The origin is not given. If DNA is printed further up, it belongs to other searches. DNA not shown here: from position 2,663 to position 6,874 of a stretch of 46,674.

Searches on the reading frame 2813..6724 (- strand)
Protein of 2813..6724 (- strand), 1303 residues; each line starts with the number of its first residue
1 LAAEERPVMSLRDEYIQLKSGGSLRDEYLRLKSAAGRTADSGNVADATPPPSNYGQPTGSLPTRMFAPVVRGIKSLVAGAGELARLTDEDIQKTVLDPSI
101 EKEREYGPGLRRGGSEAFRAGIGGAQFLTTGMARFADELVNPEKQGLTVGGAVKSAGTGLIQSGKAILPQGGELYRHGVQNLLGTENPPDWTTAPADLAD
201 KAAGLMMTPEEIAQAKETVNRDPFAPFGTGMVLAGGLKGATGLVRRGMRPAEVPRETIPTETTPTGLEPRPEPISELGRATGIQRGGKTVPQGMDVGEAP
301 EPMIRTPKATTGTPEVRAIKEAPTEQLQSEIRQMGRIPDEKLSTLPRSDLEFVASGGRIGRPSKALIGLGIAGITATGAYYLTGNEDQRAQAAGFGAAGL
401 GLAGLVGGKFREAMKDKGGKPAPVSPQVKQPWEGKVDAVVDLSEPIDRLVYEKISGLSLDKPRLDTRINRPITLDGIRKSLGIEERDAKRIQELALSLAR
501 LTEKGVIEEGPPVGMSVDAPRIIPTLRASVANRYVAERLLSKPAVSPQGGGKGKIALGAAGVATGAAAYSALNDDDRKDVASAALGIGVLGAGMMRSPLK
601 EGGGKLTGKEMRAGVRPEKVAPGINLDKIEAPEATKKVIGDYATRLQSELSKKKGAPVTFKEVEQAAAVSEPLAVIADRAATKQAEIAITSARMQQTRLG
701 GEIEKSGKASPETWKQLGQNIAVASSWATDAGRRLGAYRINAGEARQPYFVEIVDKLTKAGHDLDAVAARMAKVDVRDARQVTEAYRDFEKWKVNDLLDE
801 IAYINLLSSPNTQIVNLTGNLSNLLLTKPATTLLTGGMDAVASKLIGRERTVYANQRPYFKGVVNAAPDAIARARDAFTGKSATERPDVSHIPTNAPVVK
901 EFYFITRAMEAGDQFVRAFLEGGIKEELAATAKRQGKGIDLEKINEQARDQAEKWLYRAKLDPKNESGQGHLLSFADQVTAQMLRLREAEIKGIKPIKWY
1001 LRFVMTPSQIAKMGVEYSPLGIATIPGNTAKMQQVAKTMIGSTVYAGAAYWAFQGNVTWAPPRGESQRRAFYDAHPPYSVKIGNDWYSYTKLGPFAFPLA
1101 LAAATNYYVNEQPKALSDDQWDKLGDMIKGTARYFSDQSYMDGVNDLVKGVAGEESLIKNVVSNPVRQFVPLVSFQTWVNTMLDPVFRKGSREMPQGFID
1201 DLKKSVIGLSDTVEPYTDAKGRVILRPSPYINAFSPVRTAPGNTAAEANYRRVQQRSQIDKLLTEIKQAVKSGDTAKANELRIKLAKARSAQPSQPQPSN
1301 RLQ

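Call 25: search_protein_families(library=pfam, proteins=[window:2813-6724:-], max_evalue=0.01)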
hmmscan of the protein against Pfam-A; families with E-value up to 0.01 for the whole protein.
window:2813-6724:- (1303 aa): 0 families

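Call 106: search_protein_families(library=phrogs, proteins=[window:2813-6724:-], max_evalue=0.001)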
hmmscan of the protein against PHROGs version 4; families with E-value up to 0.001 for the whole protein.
window:2813-6724:- (1303 aa): 1 family
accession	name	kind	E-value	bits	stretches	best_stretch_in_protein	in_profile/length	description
phrog_6651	-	head and packaging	6e-19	68.5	1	1028-1241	1013-1229/1375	internal virion protein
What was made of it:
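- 2813..7997 (-): Three proteins without signals downstream of the nozzle (177, 254 and 1303 aa): internal or ejection proteins packaged in the head. The 1303-aa protein matches phrog_6651, internal virion protein, E 6e-19 (call 106).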
